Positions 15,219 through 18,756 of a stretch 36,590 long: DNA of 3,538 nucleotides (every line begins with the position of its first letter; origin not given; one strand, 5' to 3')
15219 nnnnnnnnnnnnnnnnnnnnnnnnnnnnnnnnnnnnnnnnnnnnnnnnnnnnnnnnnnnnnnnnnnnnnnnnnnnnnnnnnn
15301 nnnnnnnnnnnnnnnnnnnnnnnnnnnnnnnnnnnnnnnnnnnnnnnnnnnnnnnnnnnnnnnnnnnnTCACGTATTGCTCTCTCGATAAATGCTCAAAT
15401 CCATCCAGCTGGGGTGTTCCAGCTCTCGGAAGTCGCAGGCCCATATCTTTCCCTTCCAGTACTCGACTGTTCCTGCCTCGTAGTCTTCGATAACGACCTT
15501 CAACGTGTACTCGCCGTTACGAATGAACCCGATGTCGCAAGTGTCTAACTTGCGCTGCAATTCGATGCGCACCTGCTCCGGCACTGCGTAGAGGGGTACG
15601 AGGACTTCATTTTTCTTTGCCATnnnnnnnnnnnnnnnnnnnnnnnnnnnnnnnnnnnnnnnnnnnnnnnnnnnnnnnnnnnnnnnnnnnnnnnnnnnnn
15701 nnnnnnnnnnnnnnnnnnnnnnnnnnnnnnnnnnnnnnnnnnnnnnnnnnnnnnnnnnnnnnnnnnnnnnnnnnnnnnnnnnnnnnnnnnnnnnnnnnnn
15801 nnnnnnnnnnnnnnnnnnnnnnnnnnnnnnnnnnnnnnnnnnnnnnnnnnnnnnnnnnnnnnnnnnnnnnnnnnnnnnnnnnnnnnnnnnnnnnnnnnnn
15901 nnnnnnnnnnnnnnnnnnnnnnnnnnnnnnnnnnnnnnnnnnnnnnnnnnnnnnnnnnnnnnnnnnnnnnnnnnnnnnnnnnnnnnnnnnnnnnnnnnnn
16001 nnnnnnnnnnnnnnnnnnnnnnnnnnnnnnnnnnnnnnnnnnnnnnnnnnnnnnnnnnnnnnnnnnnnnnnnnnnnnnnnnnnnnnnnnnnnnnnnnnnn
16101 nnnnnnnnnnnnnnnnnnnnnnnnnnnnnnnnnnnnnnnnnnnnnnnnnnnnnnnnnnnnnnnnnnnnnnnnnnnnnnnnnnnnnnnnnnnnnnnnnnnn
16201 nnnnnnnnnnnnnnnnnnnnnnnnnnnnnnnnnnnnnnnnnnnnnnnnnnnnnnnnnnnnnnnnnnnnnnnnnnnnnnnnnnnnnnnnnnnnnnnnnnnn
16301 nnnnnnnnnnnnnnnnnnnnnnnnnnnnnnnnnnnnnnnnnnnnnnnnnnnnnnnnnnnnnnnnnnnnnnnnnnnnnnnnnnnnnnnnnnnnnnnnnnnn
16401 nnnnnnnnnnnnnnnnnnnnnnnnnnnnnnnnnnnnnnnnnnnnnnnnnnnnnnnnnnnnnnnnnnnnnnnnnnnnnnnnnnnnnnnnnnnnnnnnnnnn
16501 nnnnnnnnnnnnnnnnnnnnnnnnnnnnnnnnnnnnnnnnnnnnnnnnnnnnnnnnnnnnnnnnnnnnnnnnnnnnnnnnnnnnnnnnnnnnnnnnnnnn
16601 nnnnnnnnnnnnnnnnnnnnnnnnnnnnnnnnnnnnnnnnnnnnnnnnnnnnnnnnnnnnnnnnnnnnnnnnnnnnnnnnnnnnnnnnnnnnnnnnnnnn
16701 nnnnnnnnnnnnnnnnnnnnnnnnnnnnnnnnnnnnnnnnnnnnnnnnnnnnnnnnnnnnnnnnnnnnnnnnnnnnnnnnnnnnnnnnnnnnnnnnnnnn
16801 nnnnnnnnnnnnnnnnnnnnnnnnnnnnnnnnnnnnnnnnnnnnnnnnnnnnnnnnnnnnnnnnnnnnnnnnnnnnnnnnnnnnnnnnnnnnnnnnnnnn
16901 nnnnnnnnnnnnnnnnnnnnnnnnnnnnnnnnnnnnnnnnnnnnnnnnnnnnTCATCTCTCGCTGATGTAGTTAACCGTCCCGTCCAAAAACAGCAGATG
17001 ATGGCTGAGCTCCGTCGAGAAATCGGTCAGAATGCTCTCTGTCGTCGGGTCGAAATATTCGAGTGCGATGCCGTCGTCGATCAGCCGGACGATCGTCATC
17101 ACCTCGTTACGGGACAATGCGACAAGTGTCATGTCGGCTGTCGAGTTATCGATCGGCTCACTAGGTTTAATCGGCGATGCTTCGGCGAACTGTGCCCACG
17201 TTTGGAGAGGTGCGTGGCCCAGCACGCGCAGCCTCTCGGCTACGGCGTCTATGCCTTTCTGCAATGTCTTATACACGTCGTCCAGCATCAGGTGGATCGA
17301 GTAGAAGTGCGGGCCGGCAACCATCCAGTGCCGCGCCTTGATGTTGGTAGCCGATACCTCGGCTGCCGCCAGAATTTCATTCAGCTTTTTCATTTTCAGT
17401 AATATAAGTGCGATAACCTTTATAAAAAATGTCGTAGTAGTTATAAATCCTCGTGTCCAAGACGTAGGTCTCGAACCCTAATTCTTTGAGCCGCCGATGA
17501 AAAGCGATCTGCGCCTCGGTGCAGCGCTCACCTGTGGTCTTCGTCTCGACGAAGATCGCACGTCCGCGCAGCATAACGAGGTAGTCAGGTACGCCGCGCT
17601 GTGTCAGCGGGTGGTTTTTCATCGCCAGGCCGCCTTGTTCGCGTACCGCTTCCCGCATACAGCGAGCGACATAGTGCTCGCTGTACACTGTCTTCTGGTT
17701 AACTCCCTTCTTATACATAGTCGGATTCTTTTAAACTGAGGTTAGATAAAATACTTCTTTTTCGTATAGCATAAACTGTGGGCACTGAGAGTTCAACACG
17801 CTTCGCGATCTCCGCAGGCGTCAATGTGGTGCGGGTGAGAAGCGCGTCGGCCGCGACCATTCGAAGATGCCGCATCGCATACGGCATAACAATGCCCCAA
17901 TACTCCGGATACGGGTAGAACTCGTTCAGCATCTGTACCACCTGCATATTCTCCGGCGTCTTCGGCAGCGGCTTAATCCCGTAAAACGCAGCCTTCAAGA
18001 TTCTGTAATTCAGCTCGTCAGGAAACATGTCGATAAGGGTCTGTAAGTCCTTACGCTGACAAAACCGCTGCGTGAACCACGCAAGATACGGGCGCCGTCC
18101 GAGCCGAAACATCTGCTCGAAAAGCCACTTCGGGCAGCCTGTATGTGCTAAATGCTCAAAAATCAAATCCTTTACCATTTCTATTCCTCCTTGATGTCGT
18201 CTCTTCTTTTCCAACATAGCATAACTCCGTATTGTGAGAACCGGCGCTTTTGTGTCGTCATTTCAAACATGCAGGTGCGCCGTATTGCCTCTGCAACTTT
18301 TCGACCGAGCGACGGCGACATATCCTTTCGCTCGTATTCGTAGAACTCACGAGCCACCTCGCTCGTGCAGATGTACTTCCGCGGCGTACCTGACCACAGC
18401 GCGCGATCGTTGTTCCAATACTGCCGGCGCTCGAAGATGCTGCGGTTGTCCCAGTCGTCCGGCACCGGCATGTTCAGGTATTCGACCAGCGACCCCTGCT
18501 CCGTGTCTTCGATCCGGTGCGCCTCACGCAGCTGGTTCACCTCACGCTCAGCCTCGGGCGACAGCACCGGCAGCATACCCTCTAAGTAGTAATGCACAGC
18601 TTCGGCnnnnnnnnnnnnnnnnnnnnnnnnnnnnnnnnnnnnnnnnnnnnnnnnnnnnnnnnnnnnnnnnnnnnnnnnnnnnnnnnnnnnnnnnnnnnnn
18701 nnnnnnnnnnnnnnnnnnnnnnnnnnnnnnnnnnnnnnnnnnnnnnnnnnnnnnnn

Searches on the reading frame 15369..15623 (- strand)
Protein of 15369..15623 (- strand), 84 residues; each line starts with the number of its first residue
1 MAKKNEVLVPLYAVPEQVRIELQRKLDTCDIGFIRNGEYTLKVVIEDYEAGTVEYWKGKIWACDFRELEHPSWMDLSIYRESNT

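Call 43: search_protein_families(library=pfam, proteins=[window:15369-15623:-], max_evalue=0.05)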
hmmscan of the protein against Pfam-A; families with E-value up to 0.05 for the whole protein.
window:15369-15623:- (84 aa): 0 families

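Call 89: search_protein_families(library=pfam, proteins=[window:15369-15623:-], max_evalue=10)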
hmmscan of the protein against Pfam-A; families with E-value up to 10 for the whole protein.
window:15369-15623:- (84 aa): 1 family
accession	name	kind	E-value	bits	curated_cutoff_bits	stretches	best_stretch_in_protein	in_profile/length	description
PF00193.23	Xlink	-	0.091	13.5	27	1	13-51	30-68/92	Extracellular link domain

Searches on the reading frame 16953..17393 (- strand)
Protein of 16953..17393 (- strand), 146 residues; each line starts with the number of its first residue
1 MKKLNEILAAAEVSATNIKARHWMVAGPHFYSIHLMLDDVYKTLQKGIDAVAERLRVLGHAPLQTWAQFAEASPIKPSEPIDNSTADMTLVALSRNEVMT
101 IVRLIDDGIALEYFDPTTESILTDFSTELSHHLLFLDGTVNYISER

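Call 13: search_protein_families(library=pfam, proteins=[window:16953-17393:-], max_evalue=0.01)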
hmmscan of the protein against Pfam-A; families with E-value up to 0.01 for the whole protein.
window:16953-17393:- (146 aa): 1 family
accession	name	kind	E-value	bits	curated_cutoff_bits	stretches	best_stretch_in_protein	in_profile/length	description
PF00210.30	Ferritin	-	1.1e-16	61.5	24.5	1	2-142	2-138/142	Ferritin-like domain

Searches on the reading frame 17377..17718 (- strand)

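Call 13: search_protein_families(library=pfam, proteins=[window:17377-17718:-], max_evalue=0.01)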
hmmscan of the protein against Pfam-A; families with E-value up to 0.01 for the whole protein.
window:17377-17718:- (113 aa): 1 family
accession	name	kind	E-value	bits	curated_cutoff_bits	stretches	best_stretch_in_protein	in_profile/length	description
PF08774.17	VRR_NUC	-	0.00027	21.4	23.8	1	35-88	56-113/116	VRR-NUC domain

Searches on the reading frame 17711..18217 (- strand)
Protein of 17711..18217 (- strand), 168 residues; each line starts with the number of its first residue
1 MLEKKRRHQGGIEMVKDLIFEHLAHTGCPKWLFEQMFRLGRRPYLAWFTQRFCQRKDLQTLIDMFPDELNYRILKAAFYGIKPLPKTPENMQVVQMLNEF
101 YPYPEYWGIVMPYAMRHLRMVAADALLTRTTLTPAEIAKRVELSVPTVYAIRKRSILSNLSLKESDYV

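Call 10: search_protein_families(library=phrogs, proteins=[window:17711-18217:-], max_evalue=0.001)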
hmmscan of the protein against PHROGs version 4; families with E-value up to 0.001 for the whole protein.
window:17711-18217:- (168 aa): 0 families

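Call 13: search_protein_families(library=pfam, proteins=[window:17711-18217:-], max_evalue=0.01)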
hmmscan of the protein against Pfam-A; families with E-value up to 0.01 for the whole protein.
window:17711-18217:- (168 aa): 1 family
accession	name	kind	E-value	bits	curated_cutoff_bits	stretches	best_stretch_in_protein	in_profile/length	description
PF13384.12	HTH_23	-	0.0038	17.4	24.6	1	131-154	17-40/50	Homeodomain-like domain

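Call 35: search_solved_structures(query=window:17711-18217:-, max_evalue=10)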
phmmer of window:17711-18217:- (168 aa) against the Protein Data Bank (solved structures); distinct sequences matched with E-value up to 10: 0.

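Call 36: search_protein_families(library=ncbifam, proteins=[window:17711-18217:-], max_evalue=0.01)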
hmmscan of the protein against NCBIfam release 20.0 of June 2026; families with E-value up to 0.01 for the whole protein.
window:17711-18217:- (168 aa): 0 families

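Call 89: search_protein_families(library=pfam, proteins=[window:17711-18217:-], max_evalue=10)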
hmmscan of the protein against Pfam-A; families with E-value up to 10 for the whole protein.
window:17711-18217:- (168 aa): 8 families
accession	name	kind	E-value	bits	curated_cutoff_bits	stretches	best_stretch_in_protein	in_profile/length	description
PF13384.12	HTH_23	-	0.0038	17.4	24.6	1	131-154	17-40/50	Homeodomain-like domain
PF13551.12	HTH_29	-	0.02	15.4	28.1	1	133-155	14-36/64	Winged helix-turn helix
PF21476.4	PF0610-like_N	-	0.029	15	33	1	126-150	9-33/50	PF0610-like, N-terminal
PF12728.13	HTH_17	-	0.033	14.9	27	1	132-154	2-24/51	Helix-turn-helix domain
PF13412.12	HTH_24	-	0.044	13.8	21.9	1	132-151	18-37/48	Winged helix-turn-helix DNA-binding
PF01978.25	TrmB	-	0.13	12.5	25.6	1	125-151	16-42/68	Sugar-specific transcriptional regulator TrmB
PF12840.13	HTH_20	-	0.14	12.6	27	1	125-149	12-36/51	Helix-turn-helix domain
PF13404.12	HTH_AsnC-type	-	0.14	12.5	27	1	130-149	16-35/42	AsnC-type helix-turn-helix domain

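Call 93: predict_structure(protein=window:17711-18178:-)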
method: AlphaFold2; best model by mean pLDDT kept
length: 155 residues; sequences in the alignment: 1
mean_pLDDT: 49.2   pTM: 0.28
mean pLDDT of the five models: 49.2, 46.3, 44.5, 43.6, 40.5
residues with pLDDT >= 90: 0; 70-90: 1; 50-70: 72; < 50: 82
segments of 3 or more residues with pLDDT < 50: 1-5, 29-32, 55-73, 79-81, 83-85, 87-97, 112-114, 132-155
pLDDT, mean of each block of 10 residues (from residue 1): 49 54 50 51 56 46 40 47 48 48 54 60 56 44 41 37
secondary structure, 60 per line:
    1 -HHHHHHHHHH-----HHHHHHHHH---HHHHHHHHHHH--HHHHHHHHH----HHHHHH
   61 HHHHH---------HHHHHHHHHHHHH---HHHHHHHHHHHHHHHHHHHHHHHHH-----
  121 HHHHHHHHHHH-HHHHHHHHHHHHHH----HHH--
elements in order: H2-11 H17-25 H29-39 H42-50 H55-65 H75-87 H91-115 H121-131 H133-146

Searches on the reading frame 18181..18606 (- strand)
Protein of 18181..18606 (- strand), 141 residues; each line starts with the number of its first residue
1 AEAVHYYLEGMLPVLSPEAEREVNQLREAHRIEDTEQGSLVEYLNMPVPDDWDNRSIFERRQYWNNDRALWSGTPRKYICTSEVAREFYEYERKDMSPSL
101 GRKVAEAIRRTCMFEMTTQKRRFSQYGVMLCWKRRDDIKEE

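Call 73: find_homologous_proteins(query=window:18181-18606:-, max_evalue=0.00001)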
Query window:18181-18606:- (141 aa): 4 proteins with E <= 0.00001 among 6 candidates.
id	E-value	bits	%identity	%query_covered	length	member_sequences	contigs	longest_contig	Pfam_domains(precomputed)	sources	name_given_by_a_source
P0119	1.8e-53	198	97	62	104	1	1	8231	-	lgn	-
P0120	4.9e-51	190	58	99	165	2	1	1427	-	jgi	jgi:predicted P-loop ATPase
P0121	1.2e-50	189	58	100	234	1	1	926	PF05272.18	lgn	-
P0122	1.0e-29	121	64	60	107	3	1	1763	-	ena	-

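Call 81: predict_structure(alignment_id=A6)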
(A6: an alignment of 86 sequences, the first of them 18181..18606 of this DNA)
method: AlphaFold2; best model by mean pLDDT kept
length: 141 residues; sequences in the alignment: 86
mean_pLDDT: 81.5   pTM: 0.70
mean pLDDT of the five models: 81.5, 80.9, 80.8, 79.4, 78.9
residues with pLDDT >= 90: 94; 70-90: 8; 50-70: 25; < 50: 14
segments of 3 or more residues with pLDDT < 50: 9-13, 29-31
pLDDT, mean of each block of 10 residues (from residue 1): 50 51 49 75 94 93 92 95 95 93 95 94 93 78 35
secondary structure, 60 per line:
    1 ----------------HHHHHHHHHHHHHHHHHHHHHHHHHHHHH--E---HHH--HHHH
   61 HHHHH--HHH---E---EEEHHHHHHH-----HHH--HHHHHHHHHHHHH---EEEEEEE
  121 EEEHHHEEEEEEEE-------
elements in order: H17-45 H57-65 E78-80 H81-87 H98-110 E114-123 E127-134

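Call 83: fold_search(model_id=the predicted structure, library=pdb)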
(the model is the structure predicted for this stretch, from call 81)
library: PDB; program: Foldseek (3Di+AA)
matches with E <= 10: 479; with E <= 0.001: 6
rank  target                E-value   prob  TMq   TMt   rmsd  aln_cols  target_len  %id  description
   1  7pds_C                2.6e-05  1.00  0.58  0.20   7.0       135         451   20  The structure of PriRep1 with dsDNA (released 2022-07-13)
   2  7pds_D                4.9e-05  1.00  0.58  0.20   7.4       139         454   21  The structure of PriRep1 with dsDNA (released 2022-07-13)
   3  7pds_A                5.2e-05  1.00  0.59  0.20   7.7       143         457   19  The structure of PriRep1 with dsDNA (released 2022-07-13)
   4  7pds_E                9.2e-05  1.00  0.59  0.20   3.3       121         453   17  The structure of PriRep1 with dsDNA (released 2022-07-13)
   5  7pds_B                1.7e-04  1.00  0.60  0.21   6.7       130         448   20  The structure of PriRep1 with dsDNA (released 2022-07-13)
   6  7pds_F                2.2e-04  1.00  0.57  0.20   7.0       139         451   20  The structure of PriRep1 with dsDNA (released 2022-07-13)
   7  3pqj_A                1.4e-01  0.38  0.25  0.33   9.2       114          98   10  Crystal Structure of the transcriptional repressor BigR from Xylella fastidiosa (released 2011-06-01)
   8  1okr_B                1.5e-01  0.51  0.24  0.26   5.4        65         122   15  Three-dimensional structure of S.aureus methicillin-resistance regulating transcriptional repressor MecI. (released 2003-10-09)
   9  6qpq_D                1.8e-01  0.72  0.32  0.49   7.9        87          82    7  The structure of the cohesin head module elucidates the mechanism of ring opening (released 2020-02-05)
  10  1xsd_A                1.8e-01  0.30  0.24  0.26   9.1        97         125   13  Crystal structure of the BlaI repressor in complex with DNA (released 2005-03-29)
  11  1sd4_A                2.1e-01  0.35  0.25  0.28   9.0        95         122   10  Crystal Structure of a SeMet derivative of BlaI at 2.0 A (released 2004-08-10)
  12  6qpq_B                2.3e-01  0.63  0.32  0.50   8.3        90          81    8  The structure of the cohesin head module elucidates the mechanism of ring opening (released 2020-02-05)
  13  1kyz_C                2.4e-01  0.47  0.30  0.15   9.9       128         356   15  Crystal Structure Analysis of Caffeic acid/5-hydroxyferulic acid 3/5-O-methyltransferase Ferulic Acid Complex (released 2002-08-28)
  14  8r57_Z                2.4e-01  0.30  0.22  0.37  11.0        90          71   14  CryoEM structure of wheat 40S ribosomal subunit, head domain (released 2023-12-27)
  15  6abt_A                2.9e-01  0.47  0.26  0.34   5.9        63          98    6  Crystal structure of transcription factor from Listeria monocytogenes (released 2019-06-05)
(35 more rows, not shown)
